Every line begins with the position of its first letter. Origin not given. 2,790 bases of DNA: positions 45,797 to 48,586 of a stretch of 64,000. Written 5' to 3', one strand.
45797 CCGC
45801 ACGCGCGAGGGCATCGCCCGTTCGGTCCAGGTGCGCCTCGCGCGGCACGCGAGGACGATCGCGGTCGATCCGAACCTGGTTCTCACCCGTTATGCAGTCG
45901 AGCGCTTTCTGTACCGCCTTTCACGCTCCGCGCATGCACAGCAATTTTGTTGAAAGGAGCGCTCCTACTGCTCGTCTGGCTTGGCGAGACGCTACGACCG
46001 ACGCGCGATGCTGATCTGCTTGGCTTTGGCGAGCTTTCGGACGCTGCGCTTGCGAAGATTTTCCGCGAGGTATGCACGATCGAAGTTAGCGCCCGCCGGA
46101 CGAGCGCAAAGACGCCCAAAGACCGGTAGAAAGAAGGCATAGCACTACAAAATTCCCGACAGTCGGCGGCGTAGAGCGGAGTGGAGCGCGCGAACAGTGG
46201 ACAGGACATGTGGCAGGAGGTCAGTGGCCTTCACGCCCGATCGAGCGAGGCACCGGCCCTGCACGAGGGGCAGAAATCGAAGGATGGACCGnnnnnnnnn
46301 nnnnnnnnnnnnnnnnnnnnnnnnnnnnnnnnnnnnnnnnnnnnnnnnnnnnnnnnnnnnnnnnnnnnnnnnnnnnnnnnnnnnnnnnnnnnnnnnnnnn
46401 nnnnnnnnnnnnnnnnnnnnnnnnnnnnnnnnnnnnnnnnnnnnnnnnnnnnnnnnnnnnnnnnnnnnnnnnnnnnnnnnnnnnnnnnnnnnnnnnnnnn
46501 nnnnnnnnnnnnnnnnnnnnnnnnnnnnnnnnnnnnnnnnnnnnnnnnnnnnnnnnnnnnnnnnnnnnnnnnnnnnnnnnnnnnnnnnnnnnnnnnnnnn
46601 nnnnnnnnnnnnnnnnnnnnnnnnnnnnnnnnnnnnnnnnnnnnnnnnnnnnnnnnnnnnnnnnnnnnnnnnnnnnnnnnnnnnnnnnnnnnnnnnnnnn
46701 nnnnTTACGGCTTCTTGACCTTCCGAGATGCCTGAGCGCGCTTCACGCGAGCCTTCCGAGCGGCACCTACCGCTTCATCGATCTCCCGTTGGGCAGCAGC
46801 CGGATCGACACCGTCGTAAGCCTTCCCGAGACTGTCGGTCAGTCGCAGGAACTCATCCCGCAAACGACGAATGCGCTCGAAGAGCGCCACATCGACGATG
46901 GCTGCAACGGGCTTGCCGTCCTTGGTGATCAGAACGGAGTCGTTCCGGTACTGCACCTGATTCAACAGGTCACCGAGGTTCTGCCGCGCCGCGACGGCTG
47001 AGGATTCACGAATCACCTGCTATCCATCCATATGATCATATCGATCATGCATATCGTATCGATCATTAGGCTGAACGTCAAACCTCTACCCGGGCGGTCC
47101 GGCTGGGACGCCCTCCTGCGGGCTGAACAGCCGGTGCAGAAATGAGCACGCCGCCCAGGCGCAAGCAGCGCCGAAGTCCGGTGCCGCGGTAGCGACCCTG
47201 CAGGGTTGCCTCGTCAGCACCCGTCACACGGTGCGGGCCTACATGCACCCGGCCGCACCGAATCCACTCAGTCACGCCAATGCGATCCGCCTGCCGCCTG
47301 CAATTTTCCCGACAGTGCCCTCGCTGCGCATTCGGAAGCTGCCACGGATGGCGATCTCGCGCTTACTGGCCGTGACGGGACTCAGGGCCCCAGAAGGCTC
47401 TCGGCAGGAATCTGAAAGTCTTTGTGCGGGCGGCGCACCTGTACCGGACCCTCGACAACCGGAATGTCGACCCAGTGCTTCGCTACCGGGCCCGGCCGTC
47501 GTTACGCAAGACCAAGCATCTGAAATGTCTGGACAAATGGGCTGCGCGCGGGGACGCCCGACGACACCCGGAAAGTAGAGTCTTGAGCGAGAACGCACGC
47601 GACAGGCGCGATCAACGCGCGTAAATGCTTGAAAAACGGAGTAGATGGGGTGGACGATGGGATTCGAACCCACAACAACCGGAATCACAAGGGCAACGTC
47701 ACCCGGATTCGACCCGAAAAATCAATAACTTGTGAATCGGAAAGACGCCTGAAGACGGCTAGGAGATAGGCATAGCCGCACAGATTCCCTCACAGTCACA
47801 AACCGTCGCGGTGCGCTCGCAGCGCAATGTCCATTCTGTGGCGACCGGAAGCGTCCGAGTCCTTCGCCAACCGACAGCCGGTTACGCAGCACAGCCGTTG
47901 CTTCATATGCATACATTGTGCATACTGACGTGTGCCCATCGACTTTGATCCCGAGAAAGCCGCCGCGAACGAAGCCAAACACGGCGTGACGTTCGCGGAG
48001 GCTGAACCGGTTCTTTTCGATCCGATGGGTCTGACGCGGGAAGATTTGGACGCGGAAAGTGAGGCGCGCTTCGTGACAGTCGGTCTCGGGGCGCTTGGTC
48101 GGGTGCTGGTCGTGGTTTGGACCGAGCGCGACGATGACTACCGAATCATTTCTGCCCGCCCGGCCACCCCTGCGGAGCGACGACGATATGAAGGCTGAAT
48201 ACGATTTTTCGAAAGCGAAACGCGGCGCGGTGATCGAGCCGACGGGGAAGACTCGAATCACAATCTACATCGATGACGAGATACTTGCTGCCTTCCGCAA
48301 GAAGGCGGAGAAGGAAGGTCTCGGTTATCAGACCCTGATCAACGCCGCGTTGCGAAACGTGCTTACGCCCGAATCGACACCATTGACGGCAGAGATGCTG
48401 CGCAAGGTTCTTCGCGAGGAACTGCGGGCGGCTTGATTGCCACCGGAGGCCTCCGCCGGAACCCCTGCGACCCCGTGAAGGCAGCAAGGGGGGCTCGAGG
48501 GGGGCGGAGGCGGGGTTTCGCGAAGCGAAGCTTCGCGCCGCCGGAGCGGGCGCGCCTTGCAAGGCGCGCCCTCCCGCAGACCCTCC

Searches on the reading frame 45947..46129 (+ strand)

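Call 10: search_protein_families(library=pfam, proteins=[window:45947-46129:+], max_evalue=0.01)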
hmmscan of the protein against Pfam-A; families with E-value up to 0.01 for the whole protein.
window:45947-46129:+ (60 aa): 1 family
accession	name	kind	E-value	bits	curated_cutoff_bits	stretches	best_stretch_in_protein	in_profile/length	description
PF08843.17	AbiEii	-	1.1e-05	25.9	22.5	1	2-53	17-70/238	Nucleotidyl transferase AbiEii toxin, Type IV TA system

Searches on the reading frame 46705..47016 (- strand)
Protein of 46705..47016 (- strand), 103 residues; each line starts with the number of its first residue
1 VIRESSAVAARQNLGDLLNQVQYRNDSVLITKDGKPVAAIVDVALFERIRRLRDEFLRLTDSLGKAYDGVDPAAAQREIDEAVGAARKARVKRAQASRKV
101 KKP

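Call 10: search_protein_families(library=pfam, proteins=[window:46705-47016:-], max_evalue=0.01)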
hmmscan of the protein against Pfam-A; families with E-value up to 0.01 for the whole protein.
window:46705-47016:- (103 aa): 2 families
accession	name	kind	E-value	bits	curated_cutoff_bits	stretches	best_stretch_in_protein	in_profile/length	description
PF02604.26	PhdYeFM_antitox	-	6.9e-09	35.8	29.8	1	9-58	8-56/74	Antitoxin Phd_YefM, type II toxin-antitoxin system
PF21965.2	SAMP2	-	0.0038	18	27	1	7-38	16-47/63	Small archaeal modifier protein 2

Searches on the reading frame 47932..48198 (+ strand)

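Call 10: search_protein_families(library=pfam, proteins=[window:47932-48198:+], max_evalue=0.01)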
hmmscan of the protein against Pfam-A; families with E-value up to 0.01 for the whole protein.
window:47932-48198:+ (88 aa): 1 family
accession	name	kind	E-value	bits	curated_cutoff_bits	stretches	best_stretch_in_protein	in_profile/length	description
PF04365.19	BrnT_toxin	-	6e-26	91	34.5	1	5-82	1-77/77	Ribonuclease toxin, BrnT, of type II toxin-antitoxin system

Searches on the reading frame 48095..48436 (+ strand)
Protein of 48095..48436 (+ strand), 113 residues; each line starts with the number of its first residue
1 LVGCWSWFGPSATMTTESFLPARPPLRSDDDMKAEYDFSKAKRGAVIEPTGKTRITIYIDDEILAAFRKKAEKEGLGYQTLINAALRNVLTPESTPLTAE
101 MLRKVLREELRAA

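Call 10: search_protein_families(library=pfam, proteins=[window:48095-48436:+], max_evalue=0.01)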
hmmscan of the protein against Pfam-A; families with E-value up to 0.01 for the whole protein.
window:48095-48436:+ (113 aa): 3 families
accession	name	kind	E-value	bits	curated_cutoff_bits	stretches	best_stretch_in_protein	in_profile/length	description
PF14384.12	BrnA_antitoxin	-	9.3e-11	42.4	26.1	1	24-89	3-67/68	BrnA antitoxin of type II toxin-antitoxin system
PF12441.14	CopG_antitoxin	-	5.1e-06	27.6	28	1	34-87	22-77/79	CopG antitoxin of type II toxin-antitoxin system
PF01402.27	RHH_1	-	0.0001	22.6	20.5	1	54-88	1-35/39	Ribbon-helix-helix protein, copG family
